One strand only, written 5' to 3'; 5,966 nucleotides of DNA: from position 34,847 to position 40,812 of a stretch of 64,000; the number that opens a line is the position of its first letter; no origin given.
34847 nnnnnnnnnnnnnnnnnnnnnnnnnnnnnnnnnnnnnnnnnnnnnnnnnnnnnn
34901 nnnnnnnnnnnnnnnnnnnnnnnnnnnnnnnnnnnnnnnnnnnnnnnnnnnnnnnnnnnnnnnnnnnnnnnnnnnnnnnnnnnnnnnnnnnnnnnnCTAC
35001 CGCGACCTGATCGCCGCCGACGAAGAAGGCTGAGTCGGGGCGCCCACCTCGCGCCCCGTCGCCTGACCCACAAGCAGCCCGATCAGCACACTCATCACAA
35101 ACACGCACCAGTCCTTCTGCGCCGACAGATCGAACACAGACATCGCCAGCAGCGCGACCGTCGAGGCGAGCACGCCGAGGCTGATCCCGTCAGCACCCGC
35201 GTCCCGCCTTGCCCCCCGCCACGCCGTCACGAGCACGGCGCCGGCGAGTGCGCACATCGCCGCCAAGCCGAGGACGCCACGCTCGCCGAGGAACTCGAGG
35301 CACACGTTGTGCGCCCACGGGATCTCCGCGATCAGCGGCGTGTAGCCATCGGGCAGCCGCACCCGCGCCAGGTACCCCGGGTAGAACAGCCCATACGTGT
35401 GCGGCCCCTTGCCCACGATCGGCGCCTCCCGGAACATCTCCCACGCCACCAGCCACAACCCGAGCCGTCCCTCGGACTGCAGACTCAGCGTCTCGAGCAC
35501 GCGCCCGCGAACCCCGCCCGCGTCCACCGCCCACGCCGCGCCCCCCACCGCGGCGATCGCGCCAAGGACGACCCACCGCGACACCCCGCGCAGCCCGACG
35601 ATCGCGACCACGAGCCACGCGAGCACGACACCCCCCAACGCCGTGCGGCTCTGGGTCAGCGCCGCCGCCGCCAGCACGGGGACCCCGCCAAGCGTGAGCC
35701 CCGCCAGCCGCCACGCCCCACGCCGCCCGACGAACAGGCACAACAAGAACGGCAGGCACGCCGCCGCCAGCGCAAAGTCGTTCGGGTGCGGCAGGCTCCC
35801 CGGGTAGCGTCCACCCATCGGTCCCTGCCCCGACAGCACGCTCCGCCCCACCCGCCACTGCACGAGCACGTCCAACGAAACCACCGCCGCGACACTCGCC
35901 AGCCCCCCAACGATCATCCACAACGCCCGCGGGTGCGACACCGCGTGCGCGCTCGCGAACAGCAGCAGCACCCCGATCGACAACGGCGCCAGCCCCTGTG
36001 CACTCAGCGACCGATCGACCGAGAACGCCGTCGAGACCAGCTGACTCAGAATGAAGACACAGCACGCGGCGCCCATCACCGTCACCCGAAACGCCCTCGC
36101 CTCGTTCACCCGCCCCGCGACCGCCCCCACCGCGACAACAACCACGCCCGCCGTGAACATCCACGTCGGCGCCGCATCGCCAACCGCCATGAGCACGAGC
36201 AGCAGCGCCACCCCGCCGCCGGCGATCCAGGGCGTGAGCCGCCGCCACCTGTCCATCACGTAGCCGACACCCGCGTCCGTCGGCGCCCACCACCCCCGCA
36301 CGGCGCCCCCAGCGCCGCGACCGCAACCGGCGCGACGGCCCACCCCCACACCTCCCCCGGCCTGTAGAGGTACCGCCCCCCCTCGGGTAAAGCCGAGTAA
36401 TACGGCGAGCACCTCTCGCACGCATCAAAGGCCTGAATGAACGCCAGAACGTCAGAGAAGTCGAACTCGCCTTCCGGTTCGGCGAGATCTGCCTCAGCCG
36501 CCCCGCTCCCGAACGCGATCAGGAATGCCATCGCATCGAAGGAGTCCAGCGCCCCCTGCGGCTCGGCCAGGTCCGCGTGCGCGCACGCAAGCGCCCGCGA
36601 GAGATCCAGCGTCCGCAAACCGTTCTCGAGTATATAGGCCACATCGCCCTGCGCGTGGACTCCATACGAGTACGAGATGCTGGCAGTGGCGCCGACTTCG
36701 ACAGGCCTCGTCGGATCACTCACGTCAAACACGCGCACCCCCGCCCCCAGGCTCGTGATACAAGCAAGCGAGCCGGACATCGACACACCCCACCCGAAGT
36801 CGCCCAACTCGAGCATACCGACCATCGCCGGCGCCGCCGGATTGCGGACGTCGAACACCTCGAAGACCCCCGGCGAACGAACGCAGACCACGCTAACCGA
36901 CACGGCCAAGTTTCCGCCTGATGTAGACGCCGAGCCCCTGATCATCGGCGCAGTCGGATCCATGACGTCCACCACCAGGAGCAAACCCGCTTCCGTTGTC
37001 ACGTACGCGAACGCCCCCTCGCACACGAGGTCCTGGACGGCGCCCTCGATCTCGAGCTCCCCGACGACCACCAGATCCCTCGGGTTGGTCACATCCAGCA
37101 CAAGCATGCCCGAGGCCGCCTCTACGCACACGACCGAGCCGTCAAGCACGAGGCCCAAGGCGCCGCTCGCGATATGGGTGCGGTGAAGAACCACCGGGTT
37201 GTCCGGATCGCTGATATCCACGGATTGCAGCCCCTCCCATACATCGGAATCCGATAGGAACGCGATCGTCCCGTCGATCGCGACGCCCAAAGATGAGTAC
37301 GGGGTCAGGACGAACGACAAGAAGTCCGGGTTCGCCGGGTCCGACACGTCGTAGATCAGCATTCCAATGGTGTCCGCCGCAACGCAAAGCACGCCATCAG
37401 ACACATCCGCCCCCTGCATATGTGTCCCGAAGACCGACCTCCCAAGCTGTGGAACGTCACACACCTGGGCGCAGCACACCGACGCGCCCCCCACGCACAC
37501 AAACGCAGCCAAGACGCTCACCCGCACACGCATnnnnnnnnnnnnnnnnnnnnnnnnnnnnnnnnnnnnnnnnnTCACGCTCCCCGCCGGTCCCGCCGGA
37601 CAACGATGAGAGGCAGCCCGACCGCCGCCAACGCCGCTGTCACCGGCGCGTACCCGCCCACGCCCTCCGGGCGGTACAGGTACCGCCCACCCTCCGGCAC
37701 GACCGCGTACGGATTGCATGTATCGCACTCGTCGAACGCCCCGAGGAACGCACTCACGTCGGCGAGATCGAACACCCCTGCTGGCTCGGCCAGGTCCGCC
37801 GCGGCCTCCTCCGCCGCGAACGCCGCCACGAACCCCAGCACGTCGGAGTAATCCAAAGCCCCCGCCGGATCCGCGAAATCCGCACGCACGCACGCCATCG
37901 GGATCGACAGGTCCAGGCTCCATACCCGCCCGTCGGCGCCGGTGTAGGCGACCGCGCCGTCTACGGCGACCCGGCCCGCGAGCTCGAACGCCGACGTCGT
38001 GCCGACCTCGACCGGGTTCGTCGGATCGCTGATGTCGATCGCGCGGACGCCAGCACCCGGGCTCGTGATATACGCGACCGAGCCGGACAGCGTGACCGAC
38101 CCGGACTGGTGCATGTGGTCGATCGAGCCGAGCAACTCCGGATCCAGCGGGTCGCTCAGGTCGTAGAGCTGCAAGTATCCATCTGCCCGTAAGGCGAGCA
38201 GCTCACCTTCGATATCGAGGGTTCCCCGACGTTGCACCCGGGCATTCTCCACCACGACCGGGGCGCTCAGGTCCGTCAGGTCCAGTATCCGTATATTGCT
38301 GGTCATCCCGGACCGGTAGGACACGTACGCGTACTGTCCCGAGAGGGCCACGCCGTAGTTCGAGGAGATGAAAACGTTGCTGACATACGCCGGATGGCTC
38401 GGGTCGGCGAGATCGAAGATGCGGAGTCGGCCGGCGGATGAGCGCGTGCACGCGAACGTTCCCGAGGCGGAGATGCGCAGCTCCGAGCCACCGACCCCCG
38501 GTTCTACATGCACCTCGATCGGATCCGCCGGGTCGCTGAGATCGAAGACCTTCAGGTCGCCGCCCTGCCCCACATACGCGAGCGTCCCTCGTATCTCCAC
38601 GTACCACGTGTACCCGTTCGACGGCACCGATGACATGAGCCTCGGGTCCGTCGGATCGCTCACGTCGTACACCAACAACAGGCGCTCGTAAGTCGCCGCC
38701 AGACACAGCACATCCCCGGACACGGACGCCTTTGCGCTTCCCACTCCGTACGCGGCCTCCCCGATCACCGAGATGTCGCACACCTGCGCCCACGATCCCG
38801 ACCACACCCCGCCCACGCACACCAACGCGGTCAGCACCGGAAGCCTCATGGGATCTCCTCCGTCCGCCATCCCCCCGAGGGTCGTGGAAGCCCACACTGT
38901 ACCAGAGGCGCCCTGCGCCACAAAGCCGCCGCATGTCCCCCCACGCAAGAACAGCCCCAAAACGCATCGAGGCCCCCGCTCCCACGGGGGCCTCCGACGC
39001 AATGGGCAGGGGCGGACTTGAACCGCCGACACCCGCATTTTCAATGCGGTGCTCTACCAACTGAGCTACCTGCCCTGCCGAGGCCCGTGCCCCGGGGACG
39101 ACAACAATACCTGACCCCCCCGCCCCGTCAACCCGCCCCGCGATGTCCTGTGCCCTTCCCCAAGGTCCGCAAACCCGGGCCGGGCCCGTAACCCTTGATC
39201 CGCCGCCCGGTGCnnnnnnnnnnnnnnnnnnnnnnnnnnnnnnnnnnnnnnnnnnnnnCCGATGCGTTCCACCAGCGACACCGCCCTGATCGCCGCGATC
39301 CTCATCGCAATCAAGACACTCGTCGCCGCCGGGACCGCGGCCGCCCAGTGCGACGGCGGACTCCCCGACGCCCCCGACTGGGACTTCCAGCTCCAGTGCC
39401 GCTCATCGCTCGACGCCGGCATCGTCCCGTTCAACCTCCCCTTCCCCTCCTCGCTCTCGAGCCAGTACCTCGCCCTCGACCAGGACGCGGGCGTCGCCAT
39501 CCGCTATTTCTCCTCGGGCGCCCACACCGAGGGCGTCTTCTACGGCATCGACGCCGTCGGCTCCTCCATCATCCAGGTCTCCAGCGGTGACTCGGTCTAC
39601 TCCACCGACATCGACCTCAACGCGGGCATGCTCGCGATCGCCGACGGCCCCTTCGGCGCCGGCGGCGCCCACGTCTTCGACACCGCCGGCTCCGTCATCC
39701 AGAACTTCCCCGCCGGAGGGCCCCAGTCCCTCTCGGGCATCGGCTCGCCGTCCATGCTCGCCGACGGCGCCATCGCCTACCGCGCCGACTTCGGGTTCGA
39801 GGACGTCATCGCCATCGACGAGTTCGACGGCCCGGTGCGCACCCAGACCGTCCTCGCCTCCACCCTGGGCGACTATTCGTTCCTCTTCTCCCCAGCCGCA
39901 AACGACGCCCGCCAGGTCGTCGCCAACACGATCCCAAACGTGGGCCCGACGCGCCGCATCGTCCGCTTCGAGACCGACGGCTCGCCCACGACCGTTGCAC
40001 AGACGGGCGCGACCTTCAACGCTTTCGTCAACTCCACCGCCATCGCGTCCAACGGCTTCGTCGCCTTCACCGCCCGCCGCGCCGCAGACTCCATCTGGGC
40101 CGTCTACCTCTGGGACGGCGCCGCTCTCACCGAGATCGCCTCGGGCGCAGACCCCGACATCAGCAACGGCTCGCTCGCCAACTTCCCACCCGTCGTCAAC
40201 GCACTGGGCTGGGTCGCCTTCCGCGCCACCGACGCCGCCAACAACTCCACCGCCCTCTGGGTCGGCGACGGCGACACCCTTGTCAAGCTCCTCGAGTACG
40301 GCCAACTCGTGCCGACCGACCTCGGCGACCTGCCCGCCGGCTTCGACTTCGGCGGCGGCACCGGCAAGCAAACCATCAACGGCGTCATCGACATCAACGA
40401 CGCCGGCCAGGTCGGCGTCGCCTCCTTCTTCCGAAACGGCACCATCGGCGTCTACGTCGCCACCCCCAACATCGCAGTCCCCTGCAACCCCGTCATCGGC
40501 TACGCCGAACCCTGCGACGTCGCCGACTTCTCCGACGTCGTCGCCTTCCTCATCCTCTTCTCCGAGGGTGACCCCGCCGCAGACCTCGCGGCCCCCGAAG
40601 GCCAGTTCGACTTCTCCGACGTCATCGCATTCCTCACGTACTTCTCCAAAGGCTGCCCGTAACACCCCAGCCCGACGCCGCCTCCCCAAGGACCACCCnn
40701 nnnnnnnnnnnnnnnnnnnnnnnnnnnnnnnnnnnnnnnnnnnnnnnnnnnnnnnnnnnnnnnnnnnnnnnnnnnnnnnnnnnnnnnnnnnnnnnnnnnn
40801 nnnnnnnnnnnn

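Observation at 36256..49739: Eight consecutive genes (11 in the window) share one C-terminal Cys-bracketed dockerin-like module on unrelated secreted heads, with no cohesin partner visible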

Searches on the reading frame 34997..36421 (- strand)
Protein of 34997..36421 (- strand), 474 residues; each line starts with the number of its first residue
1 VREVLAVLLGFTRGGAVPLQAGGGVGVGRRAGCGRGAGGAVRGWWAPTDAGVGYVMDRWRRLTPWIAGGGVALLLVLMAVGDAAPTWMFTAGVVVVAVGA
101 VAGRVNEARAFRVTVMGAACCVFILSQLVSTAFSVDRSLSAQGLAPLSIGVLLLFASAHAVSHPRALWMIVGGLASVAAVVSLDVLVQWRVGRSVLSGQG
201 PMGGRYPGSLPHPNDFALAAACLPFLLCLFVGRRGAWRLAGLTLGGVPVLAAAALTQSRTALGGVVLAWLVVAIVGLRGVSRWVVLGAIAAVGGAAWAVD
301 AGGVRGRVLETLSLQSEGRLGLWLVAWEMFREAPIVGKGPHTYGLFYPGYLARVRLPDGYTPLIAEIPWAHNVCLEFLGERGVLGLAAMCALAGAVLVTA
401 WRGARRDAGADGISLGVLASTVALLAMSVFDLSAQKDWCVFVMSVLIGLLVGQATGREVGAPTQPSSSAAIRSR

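Call 15: search_protein_families(library=pfam, proteins=[window:34997-36421:-], max_evalue=0.001)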
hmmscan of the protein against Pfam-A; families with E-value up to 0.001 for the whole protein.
window:34997-36421:- (474 aa): 1 family
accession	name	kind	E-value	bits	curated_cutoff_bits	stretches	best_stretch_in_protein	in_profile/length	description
PF04932.20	Wzy_C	-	3.7e-11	43.5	31.7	1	249-389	6-148/149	O-Antigen ligase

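Call 73: search_protein_families(library=ncbifam, proteins=[window:34997-36256:-], max_evalue=0.001)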
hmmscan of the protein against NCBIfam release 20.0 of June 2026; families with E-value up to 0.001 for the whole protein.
window:34997-36256:- (419 aa): 2 families
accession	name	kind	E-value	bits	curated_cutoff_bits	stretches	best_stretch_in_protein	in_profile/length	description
TIGR00947.1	2A73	equivalog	3.5e-07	29.6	366.4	1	15-376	22-400/425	IctB family putative bicarbonate transporter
TIGR03097.1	PEP_O_lig_1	hypoth_equivalog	2.2e-05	23.5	188.1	1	142-339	151-342/408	putative O-glycosylation ligase, exosortase A system-associated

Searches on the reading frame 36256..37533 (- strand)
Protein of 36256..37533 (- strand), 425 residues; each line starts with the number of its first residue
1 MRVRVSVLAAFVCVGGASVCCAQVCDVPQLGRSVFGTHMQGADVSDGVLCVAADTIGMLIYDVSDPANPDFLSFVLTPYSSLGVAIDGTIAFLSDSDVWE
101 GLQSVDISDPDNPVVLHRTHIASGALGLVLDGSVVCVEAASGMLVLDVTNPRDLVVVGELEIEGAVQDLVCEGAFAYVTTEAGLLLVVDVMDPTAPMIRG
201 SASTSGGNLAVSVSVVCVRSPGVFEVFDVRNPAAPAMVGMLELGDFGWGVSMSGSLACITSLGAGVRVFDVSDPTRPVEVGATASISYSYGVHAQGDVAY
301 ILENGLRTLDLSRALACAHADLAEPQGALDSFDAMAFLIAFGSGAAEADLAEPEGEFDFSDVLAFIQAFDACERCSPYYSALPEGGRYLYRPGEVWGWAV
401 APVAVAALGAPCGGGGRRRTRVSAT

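Call 7: search_protein_families(library=ncbifam, proteins=[window:36256-37533:-], max_evalue=0.01)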
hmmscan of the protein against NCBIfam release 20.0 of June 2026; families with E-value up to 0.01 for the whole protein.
window:36256-37533:- (425 aa): 3 families
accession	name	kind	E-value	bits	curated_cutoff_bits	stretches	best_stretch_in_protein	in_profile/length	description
NF041540.1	dockerin_GC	domain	8.3e-09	35.7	29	1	319-371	2-65/67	GC-type dockerin domain-anchored protein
TIGR04312.1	choice_anch_B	subfamily_domain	1.7e-06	27.5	100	0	138-192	50-109/364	choice-of-anchor B family protein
NF038117.1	choice_anch_I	subfamily_domain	0.0077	15.1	300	0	56-77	403-424/458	choice-of-anchor I family protein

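Call 8: search_protein_families(library=pfam, proteins=[window:36256-37533:-], max_evalue=0.01)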
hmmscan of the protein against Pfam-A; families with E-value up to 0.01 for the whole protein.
window:36256-37533:- (425 aa): 2 families
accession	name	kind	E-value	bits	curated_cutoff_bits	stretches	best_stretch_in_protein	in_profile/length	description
PF08309.17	LVIVD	-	1.3e-19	69.7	20.2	2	164-204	2-42/42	LVIVD repeat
PF09826.15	Beta_propel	-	0.0022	17.4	22.4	0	262-282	378-398/495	Beta propeller domain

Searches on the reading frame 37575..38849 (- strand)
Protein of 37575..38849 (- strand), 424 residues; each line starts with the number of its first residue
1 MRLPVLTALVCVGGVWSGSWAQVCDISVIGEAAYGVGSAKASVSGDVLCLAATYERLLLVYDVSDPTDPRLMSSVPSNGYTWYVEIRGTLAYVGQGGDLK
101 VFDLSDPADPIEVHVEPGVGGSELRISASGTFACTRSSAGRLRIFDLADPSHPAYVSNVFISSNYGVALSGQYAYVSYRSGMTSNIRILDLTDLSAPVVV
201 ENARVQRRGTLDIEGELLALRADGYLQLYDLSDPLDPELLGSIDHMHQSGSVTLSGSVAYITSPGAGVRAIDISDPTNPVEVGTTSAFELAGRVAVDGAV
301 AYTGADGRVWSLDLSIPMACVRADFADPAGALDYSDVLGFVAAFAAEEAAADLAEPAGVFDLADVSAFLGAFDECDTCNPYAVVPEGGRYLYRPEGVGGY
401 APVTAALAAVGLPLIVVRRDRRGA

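Call 7: search_protein_families(library=ncbifam, proteins=[window:37575-38849:-], max_evalue=0.01)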
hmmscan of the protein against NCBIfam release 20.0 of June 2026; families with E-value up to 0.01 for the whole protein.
window:37575-38849:- (424 aa): 3 families
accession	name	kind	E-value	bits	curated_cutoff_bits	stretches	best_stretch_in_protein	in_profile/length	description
NF041540.1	dockerin_GC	domain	5.7e-08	33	29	1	320-373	1-64/67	GC-type dockerin domain-anchored protein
TIGR04312.1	choice_anch_B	subfamily_domain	3.4e-05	23.3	100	0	143-285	56-224/364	choice-of-anchor B family protein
NF002451.0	PRK01625.1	equivalog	0.0093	15.8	106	0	95-116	33-54/59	acid-soluble spore protein H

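Call 8: search_protein_families(library=pfam, proteins=[window:37575-38849:-], max_evalue=0.01)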
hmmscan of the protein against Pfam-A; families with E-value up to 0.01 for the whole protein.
window:37575-38849:- (424 aa): 3 families
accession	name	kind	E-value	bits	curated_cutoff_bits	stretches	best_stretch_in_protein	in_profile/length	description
PF08309.17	LVIVD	-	6.7e-24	83.4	20.2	2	79-113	2-37/42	LVIVD repeat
PF09826.15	Beta_propel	-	0.0005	19.5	22.4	0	59-113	330-396/495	Beta propeller domain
PF05694.17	SBP56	-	0.0019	17.5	34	0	138-162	324-348/453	56kDa selenium binding protein (SBP56)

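Call 88: find_homologous_proteins(query=window:37575-38846:-, max_evalue=0.00001)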
Query window:37575-38846:- (423 aa): 524 proteins with E <= 0.00001 among 8000 candidates; the best 120 are listed.
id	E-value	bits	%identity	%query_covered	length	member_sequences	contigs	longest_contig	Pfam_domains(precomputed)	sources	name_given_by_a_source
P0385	3.6e-274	928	100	100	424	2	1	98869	PF08309.18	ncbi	-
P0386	4.8e-71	258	39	97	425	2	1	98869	PF08309.18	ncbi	-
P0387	1.5e-60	224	32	57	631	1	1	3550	PF09826.16,PF08309.18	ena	-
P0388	7.5e-53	199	25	62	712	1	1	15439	PF24848.3,PF18962.8,PF16819.12,PF09826.16,PF08309.18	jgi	jgi:hypothetical protein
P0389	3.7e-50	190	28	62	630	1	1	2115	PF18962.8,PF13860.13,PF09826.16,PF08309.18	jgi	-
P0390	1.9e-49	187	27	78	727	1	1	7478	PF05694.18,PF18962.8,PF13860.13,PF09826.16,PF08309.18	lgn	-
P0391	3.6e-49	186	32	64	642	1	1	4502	PF05694.18,PF02239.23,PF09826.16,PF08309.18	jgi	jgi:hypothetical protein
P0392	3.8e-48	183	29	72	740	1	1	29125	PF05694.18,PF18962.8,PF09826.16,PF08309.18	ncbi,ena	-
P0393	7.8e-48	182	31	60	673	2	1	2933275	PF09826.16,PF06848.18,PF08309.18,PF03178.22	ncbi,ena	-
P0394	6.9e-46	176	30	71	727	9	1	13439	PF09826.16,PF08309.18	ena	-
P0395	3.9e-45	173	31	54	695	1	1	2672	PF22494.4,PF05694.18,PF24817.2,PF09826.16,PF08309.18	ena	-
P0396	2.9e-44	170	30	61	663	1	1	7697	PF05694.18,PF09826.16,PF08309.18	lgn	-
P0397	3.6e-44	170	33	63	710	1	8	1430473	PF22494.4,PF18962.8,PF09826.16,PF08309.18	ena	-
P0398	8.4e-44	169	32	68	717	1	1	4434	PF13860.13,PF09826.16,PF08309.18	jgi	jgi:hypothetical protein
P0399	1.1e-43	168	31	79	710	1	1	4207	PF05694.18,PF09826.16,PF08309.18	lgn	-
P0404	1.2e-41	162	29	69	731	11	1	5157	PF18962.8,PF13860.13,PF09826.16,PF08309.18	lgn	-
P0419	6.6e-40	156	28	63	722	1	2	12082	PF18962.8,PF09826.16,PF08309.18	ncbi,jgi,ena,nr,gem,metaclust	ncbi:MAG: T9SS type A sorting domain-containing protein [Candidatus Electryonea clarkiae]|nr:T9SS ty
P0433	2.5e-37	147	31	65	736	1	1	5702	PF18962.8,PF13860.13,PF09826.16,PF08309.18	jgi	-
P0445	1.2e-35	142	27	87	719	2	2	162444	PF18962.8,PF08309.18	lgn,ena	-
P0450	1.6e-35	141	29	69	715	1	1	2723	PF18962.8,PF08309.18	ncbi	-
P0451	1.8e-35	141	29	63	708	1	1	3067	PF22494.4,PF05694.18,PF18962.8,PF13860.13,PF09826.16,PF08309.18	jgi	-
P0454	3.2e-35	140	29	65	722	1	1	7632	PF18962.8,PF08309.18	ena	-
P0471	3.5e-34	137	25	70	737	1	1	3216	PF18962.8,PF08309.18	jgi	jgi:hypothetical protein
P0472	3.9e-34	137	31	58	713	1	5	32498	PF18962.8,PF09826.16,PF08309.18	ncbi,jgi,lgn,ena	-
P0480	4.0e-33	134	27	62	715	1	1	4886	PF18962.8,PF13860.13,PF08309.18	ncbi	-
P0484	6.5e-33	133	30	44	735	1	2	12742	PF18962.8,PF09826.16,PF08309.18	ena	-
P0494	4.4e-32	130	35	58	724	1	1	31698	PF18962.8,PF13860.13,PF08309.18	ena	-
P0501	1.4e-31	129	30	47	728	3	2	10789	PF18962.8,PF16819.12,PF09826.16,PF08309.18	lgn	-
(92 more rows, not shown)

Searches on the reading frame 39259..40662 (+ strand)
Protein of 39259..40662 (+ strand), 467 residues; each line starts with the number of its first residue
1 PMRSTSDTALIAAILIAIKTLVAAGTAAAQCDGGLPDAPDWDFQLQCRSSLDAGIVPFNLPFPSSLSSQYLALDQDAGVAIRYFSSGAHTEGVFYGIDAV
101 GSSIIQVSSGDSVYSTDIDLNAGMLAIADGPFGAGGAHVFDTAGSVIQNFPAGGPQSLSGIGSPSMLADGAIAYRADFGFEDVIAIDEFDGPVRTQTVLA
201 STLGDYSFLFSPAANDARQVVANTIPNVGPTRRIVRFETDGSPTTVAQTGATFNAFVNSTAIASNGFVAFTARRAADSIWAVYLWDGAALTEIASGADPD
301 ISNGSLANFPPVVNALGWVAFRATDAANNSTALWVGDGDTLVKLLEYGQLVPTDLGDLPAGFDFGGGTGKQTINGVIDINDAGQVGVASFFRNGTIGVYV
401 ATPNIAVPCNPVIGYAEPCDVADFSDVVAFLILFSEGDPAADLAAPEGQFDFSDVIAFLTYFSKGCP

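Call 7: search_protein_families(library=ncbifam, proteins=[window:39259-40662:+], max_evalue=0.01)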
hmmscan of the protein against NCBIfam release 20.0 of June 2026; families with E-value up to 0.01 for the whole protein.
window:39259-40662:+ (467 aa): 3 families
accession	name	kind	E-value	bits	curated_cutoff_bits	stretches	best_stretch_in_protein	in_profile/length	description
NF045523.1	MXAN_5453_fam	exception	1.9e-23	82.8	500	1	36-387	12-382/544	MXAN_5453 family MXYO-CTERM-anchored protein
NF041540.1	dockerin_GC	domain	2.3e-11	43.9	29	1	414-466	10-67/67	GC-type dockerin domain-anchored protein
TIGR05002.1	NxxGxxAF_repeat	domain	2.2e-08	33.9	50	1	310-353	6-55/57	choice-of-anchor tandem repeat NxxGxxAF-containing protein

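Call 8: search_protein_families(library=pfam, proteins=[window:39259-40662:+], max_evalue=0.01)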
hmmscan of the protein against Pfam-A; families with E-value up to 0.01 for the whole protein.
window:39259-40662:+ (467 aa): 0 families
